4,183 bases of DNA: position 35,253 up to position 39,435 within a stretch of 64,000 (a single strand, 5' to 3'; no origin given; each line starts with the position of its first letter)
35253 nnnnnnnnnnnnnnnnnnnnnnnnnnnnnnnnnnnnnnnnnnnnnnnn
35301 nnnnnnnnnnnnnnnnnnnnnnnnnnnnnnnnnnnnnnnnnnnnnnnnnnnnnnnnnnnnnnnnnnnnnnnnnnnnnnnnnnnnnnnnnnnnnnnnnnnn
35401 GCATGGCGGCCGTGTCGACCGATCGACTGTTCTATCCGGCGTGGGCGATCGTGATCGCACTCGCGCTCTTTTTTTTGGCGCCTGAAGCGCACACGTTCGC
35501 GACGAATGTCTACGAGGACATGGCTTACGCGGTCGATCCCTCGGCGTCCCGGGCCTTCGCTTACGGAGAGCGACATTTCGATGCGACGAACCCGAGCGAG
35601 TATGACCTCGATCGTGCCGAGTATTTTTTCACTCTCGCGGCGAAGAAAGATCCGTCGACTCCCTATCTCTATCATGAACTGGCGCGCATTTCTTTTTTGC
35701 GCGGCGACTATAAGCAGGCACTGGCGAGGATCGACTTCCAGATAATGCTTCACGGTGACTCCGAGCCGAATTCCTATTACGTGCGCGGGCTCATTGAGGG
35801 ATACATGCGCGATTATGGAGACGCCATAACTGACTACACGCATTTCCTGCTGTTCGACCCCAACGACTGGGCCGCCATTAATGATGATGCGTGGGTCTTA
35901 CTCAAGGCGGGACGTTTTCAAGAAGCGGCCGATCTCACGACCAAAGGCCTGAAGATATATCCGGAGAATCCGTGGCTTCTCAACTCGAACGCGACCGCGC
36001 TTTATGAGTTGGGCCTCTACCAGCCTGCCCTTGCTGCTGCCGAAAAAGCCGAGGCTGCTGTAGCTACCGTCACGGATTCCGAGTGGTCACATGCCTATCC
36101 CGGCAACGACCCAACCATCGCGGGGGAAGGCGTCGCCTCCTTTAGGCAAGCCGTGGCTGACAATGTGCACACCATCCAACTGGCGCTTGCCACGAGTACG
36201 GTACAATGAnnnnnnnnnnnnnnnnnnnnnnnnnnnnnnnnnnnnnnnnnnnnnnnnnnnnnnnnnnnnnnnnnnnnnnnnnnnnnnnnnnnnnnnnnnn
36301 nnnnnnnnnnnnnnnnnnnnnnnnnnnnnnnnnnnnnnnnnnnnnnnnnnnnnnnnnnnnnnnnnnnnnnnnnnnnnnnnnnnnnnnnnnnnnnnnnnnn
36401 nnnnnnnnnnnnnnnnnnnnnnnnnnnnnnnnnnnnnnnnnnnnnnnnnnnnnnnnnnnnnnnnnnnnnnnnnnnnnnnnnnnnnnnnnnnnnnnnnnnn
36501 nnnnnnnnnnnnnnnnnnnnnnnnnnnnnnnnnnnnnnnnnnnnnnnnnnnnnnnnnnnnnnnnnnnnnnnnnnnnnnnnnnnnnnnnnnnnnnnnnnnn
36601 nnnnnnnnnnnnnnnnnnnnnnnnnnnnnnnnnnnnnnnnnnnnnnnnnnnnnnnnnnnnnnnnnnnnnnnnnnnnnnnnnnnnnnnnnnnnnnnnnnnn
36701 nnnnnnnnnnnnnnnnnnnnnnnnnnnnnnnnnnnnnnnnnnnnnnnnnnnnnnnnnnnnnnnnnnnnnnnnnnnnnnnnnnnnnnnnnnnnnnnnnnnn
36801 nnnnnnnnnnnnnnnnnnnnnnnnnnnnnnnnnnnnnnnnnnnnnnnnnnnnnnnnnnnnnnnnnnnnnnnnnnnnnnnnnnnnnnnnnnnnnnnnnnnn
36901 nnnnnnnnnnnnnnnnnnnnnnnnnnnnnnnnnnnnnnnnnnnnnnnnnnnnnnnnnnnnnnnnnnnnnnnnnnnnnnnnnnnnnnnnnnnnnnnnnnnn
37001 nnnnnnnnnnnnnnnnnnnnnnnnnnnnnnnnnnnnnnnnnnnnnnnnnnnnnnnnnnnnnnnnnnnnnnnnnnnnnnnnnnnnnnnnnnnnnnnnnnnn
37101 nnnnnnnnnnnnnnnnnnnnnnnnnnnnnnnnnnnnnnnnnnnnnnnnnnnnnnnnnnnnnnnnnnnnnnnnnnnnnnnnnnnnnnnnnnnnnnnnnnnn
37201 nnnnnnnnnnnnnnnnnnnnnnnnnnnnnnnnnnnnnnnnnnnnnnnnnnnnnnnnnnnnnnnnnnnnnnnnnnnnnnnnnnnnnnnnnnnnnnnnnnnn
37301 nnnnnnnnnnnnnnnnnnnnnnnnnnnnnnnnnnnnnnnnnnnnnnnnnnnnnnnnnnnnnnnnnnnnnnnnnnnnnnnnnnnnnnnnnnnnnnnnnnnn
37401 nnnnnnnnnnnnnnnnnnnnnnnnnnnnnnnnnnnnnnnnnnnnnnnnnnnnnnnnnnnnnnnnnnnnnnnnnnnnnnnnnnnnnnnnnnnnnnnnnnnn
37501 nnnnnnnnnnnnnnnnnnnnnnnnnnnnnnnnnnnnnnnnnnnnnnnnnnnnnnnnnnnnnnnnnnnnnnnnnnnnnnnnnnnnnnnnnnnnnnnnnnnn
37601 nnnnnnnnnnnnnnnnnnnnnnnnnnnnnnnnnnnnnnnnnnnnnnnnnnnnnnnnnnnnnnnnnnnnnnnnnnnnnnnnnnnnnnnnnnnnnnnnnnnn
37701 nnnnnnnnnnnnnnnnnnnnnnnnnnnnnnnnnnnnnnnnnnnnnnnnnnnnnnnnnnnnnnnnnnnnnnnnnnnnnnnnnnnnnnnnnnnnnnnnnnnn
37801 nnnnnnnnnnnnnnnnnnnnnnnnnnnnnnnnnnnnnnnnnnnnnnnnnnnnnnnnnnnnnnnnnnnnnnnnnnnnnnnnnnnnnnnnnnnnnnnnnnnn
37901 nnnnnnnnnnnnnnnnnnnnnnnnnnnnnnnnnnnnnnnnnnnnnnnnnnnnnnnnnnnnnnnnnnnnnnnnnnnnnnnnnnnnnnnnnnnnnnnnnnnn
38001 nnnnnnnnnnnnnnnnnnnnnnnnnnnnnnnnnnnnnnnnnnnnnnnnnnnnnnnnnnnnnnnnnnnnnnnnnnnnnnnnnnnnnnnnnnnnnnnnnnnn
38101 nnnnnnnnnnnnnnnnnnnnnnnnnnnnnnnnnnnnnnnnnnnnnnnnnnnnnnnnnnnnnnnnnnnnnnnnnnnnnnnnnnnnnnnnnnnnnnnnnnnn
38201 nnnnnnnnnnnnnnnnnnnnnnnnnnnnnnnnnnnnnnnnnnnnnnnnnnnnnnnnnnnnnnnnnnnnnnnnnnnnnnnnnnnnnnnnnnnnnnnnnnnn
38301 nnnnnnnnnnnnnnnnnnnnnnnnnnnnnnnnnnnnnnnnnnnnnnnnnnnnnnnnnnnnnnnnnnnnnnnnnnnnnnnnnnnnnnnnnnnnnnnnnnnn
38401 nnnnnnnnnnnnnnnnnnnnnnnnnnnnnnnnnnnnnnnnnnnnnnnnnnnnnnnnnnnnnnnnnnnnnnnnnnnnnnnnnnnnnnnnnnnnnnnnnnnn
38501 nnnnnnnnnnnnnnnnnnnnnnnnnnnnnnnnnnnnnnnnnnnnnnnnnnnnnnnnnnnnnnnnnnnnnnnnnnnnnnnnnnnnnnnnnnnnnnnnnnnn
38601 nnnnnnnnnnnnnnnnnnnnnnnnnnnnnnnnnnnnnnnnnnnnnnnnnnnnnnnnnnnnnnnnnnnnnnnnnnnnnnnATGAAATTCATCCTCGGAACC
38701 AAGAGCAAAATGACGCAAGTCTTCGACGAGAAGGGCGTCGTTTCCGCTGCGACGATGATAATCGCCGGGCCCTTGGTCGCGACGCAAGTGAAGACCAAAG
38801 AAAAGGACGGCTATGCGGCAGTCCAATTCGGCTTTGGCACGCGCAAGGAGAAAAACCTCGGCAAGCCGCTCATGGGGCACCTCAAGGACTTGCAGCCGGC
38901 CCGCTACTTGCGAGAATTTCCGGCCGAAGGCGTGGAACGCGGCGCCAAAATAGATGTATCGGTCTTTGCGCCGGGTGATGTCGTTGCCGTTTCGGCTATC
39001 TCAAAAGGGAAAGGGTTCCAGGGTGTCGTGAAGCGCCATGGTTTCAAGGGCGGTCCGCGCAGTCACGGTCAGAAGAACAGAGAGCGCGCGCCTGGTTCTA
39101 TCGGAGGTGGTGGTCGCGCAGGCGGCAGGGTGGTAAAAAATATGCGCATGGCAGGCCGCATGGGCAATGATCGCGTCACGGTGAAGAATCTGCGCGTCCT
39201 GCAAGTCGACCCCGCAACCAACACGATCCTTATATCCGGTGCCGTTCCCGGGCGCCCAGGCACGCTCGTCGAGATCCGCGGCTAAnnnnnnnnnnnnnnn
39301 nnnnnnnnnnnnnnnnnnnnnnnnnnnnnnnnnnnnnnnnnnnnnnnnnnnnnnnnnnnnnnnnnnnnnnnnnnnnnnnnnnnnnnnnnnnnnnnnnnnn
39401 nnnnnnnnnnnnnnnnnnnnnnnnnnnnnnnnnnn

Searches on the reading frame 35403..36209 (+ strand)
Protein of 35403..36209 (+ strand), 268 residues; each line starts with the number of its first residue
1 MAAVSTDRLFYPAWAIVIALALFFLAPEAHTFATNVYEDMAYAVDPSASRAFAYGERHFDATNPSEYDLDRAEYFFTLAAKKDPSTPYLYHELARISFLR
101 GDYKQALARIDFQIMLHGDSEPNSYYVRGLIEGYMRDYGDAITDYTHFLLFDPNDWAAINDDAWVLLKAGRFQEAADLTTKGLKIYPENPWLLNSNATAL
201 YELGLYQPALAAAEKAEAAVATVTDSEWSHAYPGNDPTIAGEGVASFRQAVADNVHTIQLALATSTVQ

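Call 43: search_protein_families(library=pfam, proteins=[window:35403-36209:+], max_evalue=0.001)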
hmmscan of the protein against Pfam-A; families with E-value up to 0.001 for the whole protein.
window:35403-36209:+ (268 aa): 10 families
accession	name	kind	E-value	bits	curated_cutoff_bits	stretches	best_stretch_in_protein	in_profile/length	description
PF07719.23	TPR_2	-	8.4e-13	47.8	27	0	163-189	8-34/34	Tetratricopeptide repeat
PF14559.12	TPR_19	-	4.2e-10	40.3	25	1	166-219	1-54/68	Tetratricopeptide repeat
PF00515.34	TPR_1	-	5.3e-09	36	27.8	0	163-189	8-34/34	Tetratricopeptide repeat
PF13431.12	TPR_17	-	1.2e-07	31.9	24.4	0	76-107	2-33/34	Tetratricopeptide repeat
PF12895.13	ANAPC3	-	3.5e-06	27.6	27.2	0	163-215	30-81/82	Anaphase-promoting complex, cyclosome, subunit 3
PF13371.12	TPR_9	-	4.2e-06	27.1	35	0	137-177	10-50/73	Tetratricopeptide repeat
PF13432.12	TPR_16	-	7.4e-06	26.8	32.7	1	127-190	2-65/65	Tetratricopeptide repeat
PF13428.12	TPR_14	-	1.4e-05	25.8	23.5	0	163-193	8-38/44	Tetratricopeptide repeat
PF13424.12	TPR_12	-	1.8e-05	25.2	30.1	0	163-187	52-76/77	Tetratricopeptide repeat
PF07721.20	TPR_4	-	0.00048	20.9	27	0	89-109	3-23/26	Tetratricopeptide repeat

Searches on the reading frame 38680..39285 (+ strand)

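Call 43: search_protein_families(library=pfam, proteins=[window:38680-39285:+], max_evalue=0.001)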
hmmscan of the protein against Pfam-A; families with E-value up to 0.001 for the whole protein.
window:38680-39285:+ (201 aa): 1 family
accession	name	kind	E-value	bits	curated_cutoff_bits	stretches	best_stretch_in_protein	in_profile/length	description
PF00297.29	Ribosomal_L3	-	2.8e-14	53.3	22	1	85-178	202-290/369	Ribosomal protein L3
